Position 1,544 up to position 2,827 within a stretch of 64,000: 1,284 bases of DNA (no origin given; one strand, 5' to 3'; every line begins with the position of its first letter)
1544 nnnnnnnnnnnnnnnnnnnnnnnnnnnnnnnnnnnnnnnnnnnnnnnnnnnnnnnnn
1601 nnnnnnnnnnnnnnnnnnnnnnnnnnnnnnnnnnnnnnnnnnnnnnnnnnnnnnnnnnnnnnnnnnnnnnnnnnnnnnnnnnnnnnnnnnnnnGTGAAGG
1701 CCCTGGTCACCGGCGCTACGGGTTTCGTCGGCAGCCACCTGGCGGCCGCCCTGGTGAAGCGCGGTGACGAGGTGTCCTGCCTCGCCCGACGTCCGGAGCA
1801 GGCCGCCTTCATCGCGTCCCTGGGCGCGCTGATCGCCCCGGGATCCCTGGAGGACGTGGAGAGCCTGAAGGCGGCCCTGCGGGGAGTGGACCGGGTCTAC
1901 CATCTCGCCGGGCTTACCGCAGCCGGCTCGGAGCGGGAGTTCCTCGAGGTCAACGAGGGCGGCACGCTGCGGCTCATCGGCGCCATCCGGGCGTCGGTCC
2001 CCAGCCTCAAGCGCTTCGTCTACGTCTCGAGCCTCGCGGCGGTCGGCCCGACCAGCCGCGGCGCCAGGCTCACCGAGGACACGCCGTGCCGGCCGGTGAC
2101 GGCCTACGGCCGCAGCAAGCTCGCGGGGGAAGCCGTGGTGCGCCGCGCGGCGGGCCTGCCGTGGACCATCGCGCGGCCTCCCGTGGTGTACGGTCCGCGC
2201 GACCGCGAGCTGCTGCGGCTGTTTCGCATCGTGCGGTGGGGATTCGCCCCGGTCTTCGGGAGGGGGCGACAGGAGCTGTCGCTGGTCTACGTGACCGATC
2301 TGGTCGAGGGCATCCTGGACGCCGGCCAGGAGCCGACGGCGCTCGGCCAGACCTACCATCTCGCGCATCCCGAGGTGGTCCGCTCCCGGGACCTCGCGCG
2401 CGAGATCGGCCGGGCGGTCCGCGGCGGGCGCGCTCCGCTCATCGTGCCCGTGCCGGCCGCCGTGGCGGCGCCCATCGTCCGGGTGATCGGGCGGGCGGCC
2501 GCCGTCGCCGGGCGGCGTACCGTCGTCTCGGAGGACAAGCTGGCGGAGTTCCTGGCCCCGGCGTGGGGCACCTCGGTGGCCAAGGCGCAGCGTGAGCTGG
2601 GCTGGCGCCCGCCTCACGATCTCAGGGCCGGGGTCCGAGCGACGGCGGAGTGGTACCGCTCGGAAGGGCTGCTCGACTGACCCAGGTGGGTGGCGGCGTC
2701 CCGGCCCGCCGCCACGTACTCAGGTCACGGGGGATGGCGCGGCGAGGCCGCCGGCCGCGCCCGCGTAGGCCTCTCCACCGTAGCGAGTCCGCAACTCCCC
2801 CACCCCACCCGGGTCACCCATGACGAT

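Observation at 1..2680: Compact SPT-like / GNAT-like / SDR-reductase operon: candidate bacterial ceramide- or capnoid-type lipid pathway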

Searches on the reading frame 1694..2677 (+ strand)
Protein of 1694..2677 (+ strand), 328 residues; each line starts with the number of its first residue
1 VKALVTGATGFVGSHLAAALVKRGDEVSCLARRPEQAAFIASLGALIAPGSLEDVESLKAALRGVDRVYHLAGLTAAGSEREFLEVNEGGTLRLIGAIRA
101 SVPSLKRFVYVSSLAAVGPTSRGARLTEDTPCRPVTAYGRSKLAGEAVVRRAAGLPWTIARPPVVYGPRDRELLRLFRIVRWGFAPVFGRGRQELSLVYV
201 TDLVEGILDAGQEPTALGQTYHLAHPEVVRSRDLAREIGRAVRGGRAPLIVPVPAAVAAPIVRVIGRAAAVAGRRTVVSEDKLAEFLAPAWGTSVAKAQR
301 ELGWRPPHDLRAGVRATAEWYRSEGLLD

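Call 3: search_protein_families(library=pfam, proteins=[window:1694-2677:+], max_evalue=0.01)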
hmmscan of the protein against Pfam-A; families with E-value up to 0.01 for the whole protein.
window:1694-2677:+ (328 aa): 9 families
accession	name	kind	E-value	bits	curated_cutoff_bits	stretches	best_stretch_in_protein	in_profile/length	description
PF01370.27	Epimerase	-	8.5e-36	124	20.9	1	3-217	1-231/240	NAD dependent epimerase/dehydratase family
PF16363.11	GDP_Man_Dehyd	-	8.3e-24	85.1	27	1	4-229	1-253/332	GDP-mannose 4,6 dehydratase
PF13460.12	NAD_binding_10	-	4.4e-20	72.8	27.2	1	7-165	1-146/184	NAD(P)H-binding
PF01073.25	3Beta_HSD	-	1.1e-19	71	22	1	4-205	1-223/280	3-beta hydroxysteroid dehydrogenase/isomerase family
PF04321.23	RmlD_sub_bind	-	5.8e-17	62.1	27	1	1-254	1-242/287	RmlD substrate binding domain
PF07993.18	NAD_binding_4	-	9.5e-17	61.4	20.1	2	58-168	82-210/258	Male sterility protein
PF05368.20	NmrA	-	2.9e-10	40.6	27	1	4-114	6-108/298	NmrA-like family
PF02719.21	Polysacc_synt_2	-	0.00059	19.5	20.2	0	4-121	2-136/293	Polysaccharide biosynthesis protein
PF00106.31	adh_short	-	0.0014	18.5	26.6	1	3-67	3-74/195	short chain dehydrogenase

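Call 4: search_protein_families(library=ncbifam, proteins=[window:1694-2677:+], max_evalue=0.01)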
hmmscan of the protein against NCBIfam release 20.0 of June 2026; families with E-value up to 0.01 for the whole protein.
window:1694-2677:+ (328 aa): 33 families (the best 25 are shown)
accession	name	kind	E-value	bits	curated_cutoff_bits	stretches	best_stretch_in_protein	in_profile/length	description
TIGR03466.1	HpnA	hypoth_equivalog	6.2e-37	127.2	367.65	1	1-326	1-326/327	hopanoid-associated sugar epimerase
NF042422.1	oxyalk_red_OleD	equivalog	1.2e-25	90.6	580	1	1-320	1-327/329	2-alkyl-3-oxoalkanoate reductase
NF052578.1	StrlDmthSdmBMthl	equivalog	1.6e-23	84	600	1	1-172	1-176/328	sterol demethylase protein SdmB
TIGR01746.1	Thioester-redct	subfamily_domain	9.4e-20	71.1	213.35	2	63-240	87-279/371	thioester reductase domain-containing protein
TIGR04180.1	EDH_00030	hypoth_equivalog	9.9e-20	70.8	475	1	4-240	2-254/297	NAD-dependent 4,6-dehydratase LegB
TIGR01777.1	yfcH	hypoth_equivalog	1.2e-18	67.8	207.35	1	4-260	2-256/292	TIGR01777 family oxidoreductase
NF042423.1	oxyalk_red_Shew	equivalog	2.6e-17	62.9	580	1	2-239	10-254/331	2-alkyl-3-oxoalkanoate reductase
NF005539.0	PRK07201.1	equivalog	9.7e-17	60.9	549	1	1-271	1-296/657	SDR family oxidoreductase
TIGR01181.1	dTDP_gluc_dehyt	equivalog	1e-16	60.9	365.1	1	3-323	2-313/321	dTDP-glucose 4,6-dehydratase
TIGR01179.1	galE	equivalog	1.4e-16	60.3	262.3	1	3-151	2-158/332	UDP-glucose 4-epimerase GalE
NF050030.1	thlkprotThyD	equivalog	2e-15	56.8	400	1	1-271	1-273/305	thylakoid membrane protein ThyD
NF043036.1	ErythonDh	equivalog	1.4e-13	50.8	325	1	1-149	1-160/321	D-erythronate dehydrogenase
NF007956.0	PRK10675.1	subfamily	1.7e-11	43.8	394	1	1-150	1-161/338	UDP-glucose 4-epimerase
NF007582.0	PRK10217.1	equivalog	5.2e-09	35.6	698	1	2-224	3-252/355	dTDP-glucose 4,6-dehydratase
TIGR01214.1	rmlD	equivalog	6e-09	35.4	224.05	1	3-242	2-226/285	dTDP-4-dehydrorhamnose reductase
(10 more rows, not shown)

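Call 49: search_solved_structures(query=window:1694-2677:+, max_evalue=1e-8)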
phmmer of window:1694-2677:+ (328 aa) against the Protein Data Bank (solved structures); distinct sequences matched with E-value up to 1e-8: 59.
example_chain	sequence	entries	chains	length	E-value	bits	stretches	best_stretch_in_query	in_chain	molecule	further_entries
3wj7_A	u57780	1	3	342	8.7e-24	87.6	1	3-326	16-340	Putative oxidoreductase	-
6wjb_A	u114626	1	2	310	1.2e-18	70.8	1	3-219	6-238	NAD-dependent epimerase/dehydratase family protein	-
6wj9_A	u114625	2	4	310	1.2e-17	67.5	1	3-219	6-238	NAD-dependent epimerase/dehydratase family protein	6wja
6x89_A9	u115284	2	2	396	2.9e-16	63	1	3-262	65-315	NADH dehydrogenase [ubiquinone] 1 alpha subcomplex subunit 9, mitochondrial isoform X1 | NDUA9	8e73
7ar7_P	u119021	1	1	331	1.9e-14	57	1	3-260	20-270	NADH dehydrogenase [ubiquinone] 1 alpha subcomplex subunit 9, mitochondrial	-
6zl6_A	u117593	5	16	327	2.4e-14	56.6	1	1-228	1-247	Epimerase domain-containing protein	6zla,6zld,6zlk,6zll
7a23_T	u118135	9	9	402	3.4e-14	56.1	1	3-260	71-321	39kDa | NADH dehydrogenase [ubiquinone] 1 alpha subcomplex subunit 9, mitochondrial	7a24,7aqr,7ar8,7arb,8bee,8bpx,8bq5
4id9_A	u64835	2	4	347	4.3e-14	55.8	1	3-150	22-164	SHORT-CHAIN DEHYDROGENASE/REDUCTASE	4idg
4zrm_A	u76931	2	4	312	6.9e-14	55.1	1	1-208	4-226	UDP-glucose 4-epimerase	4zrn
6zlj_A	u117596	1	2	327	8.7e-14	54.8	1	1-228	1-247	Epimerase domain-containing protein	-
1lrj_A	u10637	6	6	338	1e-13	54.5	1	1-160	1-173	UDP-glucose 4-epimerase | UDP-GALACTOSE 4-EPIMERASE | UDP-GALACTOSE-4-EPIMERASE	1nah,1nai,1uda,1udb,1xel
8rdg_A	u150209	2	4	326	1.2e-13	54.3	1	1-209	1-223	SDR family NAD(P)-dependent oxidoreductase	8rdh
5gy7_A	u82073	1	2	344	1.4e-13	54.1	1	1-160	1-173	UDP-glucose 4-epimerase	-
1udc_A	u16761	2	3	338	1.4e-13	54.1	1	1-160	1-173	UDP-GALACTOSE-4-EPIMERASE | UDP-GALACTOSE 4-EPIMERASE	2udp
6kv9_A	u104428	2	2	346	2e-13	53.6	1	3-208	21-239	MoeE5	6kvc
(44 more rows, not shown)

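Call 66: search_solved_structures(query=A2, max_evalue=1e-10)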
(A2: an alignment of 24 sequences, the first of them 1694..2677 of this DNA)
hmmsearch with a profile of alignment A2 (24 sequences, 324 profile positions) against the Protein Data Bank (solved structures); distinct sequences matched with E-value up to 1e-10: 209 (the best 60 are shown).
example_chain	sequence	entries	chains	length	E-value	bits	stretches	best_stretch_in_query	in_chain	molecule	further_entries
3wj7_A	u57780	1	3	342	6.4e-47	163.8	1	3-322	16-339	Putative oxidoreductase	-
6kv9_A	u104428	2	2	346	3e-37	132.1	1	3-245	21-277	MoeE5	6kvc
6wjb_A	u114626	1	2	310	4.8e-37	131.4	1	2-243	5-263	NAD-dependent epimerase/dehydratase family protein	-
1r6d_A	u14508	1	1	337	2.2e-36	129.2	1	1-244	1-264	TDP-glucose-4,6-dehydratase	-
1r66_A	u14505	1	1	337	4.4e-36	128.2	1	1-244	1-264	TDP-glucose-4,6-dehydratase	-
8rdg_A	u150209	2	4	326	1.7e-35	126.3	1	1-246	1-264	SDR family NAD(P)-dependent oxidoreductase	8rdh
6wj9_A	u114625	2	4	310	4.4e-35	124.9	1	2-243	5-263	NAD-dependent epimerase/dehydratase family protein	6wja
9g83_P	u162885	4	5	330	7e-35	124.3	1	5-281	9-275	NAD-dependent epimerase/dehydratase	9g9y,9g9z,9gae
8rdi_A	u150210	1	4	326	1.7e-34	123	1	1-246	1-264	SDR family NAD(P)-dependent oxidoreductase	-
4zrm_A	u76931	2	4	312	1.1e-33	120.3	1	1-244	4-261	UDP-glucose 4-epimerase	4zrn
7ys8_A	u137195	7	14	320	3.8e-33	118.6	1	1-242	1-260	UDP-glucose 4-epimerase | UDP-glucose 4-epimerase along with EC 5.1.3.2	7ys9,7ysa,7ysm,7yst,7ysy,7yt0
8shh_A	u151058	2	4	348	6.4e-33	117.8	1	2-247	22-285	dTDP-glucose 4,6-dehydratase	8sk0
8vr2_A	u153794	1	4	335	2.1e-32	116.1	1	2-248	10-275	NAD-dependent epimerase/dehydratase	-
3icp_A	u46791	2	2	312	2.6e-32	115.9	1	1-252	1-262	NAD-dependent epimerase/dehydratase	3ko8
2p5u_A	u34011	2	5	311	6.4e-32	114.6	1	1-252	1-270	UDP-glucose 4-epimerase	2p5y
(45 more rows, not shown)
